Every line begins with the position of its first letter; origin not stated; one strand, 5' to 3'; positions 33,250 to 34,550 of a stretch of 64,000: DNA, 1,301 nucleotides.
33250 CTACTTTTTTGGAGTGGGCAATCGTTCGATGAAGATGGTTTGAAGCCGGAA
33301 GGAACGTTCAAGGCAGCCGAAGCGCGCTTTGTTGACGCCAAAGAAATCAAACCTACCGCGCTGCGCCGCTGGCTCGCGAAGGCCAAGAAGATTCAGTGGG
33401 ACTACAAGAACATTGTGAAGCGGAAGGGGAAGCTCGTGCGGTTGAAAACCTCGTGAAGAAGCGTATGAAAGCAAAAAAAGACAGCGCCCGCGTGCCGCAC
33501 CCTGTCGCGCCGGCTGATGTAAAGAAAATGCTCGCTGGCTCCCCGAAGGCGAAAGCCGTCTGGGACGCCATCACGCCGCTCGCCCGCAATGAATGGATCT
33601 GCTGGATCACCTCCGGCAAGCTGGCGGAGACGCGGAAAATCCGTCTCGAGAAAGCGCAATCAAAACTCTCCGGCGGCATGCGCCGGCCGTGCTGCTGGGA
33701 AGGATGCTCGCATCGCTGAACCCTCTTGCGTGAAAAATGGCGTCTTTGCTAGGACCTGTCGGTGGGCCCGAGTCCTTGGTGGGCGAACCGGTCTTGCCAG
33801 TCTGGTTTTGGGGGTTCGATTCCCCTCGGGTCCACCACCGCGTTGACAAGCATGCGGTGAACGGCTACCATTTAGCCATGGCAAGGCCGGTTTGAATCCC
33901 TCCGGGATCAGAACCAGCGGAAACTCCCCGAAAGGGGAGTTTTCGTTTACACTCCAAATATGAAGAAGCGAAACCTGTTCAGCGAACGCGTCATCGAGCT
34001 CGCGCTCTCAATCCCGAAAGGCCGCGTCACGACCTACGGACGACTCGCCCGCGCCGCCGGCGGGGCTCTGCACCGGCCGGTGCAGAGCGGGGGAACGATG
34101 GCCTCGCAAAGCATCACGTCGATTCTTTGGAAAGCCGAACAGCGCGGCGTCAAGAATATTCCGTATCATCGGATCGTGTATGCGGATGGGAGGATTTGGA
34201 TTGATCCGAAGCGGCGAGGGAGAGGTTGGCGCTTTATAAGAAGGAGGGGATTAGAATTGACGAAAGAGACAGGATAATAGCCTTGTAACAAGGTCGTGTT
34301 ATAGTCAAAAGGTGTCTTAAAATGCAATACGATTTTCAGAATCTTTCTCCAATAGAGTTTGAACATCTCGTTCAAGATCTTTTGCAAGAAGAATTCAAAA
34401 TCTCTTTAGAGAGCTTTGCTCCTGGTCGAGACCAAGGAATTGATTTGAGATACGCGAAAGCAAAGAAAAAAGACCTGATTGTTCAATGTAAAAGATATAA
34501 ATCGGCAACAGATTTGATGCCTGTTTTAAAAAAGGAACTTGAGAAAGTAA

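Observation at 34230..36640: AT-rich single-gene island encoding an Mrr-nuclease/STAND-NTPase fusion (Avs-like candidate antiphage defence protein)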

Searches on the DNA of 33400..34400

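Call 28: search_rna_families(source=window, start=33400, end=34400, threshold=evalue, max_evalue=10, show_alignments=2)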
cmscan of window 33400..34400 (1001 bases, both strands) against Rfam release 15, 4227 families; matches with E-value up to 10: 9.
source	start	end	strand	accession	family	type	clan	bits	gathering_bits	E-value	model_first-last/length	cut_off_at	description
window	33764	33837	+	RF00023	tmRNA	Gene;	CL00001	27.3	47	5.9e-09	1-374/374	no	transfer-messenger RNA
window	34044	34085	+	RF03132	L17-Actino-Proteobacteria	Cis-reg; leader;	-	21.2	34.9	2.5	1-56/56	no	L17-Actino-Proteobacteria ribosomal protein leader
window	33790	33833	+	RF01684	mascRNA-menRNA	Gene;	-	19.9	42.5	0.36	1-56/56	no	MALAT1-associated small cytoplasmic RNA/MEN beta RNA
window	33764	33835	-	RF04354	Plastid-ycf2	Cis-reg;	-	17.8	65.7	1.2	1-75/75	no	Plastid-ycf2 5UTR RNA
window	33916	33983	-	RF02495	ohsC_RNA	Gene; antitoxin;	-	17.7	50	9.5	1-77/77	no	Oppression of Hydrophobic ORF by sRNA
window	33911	33996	-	RF01772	rnk_pseudo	Cis-reg; leader;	-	17.6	55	3.8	1-108/108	no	Pseudomonas rnk leader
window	33810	33917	+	RF04321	tmRNA_permuted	Gene;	-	14.5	47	1.6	36-99/213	no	permuted transfer-messenger RNA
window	33977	34034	-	RF01136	sR28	Gene; snRNA; snoRNA; CD-box;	-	13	39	1.3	1-55/55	no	Small nucleolar RNA sR28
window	33447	33534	-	RF02246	Six3os1_1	Gene; lncRNA;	-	12.5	50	5.4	1-87/87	no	Six3os1 conserved region 1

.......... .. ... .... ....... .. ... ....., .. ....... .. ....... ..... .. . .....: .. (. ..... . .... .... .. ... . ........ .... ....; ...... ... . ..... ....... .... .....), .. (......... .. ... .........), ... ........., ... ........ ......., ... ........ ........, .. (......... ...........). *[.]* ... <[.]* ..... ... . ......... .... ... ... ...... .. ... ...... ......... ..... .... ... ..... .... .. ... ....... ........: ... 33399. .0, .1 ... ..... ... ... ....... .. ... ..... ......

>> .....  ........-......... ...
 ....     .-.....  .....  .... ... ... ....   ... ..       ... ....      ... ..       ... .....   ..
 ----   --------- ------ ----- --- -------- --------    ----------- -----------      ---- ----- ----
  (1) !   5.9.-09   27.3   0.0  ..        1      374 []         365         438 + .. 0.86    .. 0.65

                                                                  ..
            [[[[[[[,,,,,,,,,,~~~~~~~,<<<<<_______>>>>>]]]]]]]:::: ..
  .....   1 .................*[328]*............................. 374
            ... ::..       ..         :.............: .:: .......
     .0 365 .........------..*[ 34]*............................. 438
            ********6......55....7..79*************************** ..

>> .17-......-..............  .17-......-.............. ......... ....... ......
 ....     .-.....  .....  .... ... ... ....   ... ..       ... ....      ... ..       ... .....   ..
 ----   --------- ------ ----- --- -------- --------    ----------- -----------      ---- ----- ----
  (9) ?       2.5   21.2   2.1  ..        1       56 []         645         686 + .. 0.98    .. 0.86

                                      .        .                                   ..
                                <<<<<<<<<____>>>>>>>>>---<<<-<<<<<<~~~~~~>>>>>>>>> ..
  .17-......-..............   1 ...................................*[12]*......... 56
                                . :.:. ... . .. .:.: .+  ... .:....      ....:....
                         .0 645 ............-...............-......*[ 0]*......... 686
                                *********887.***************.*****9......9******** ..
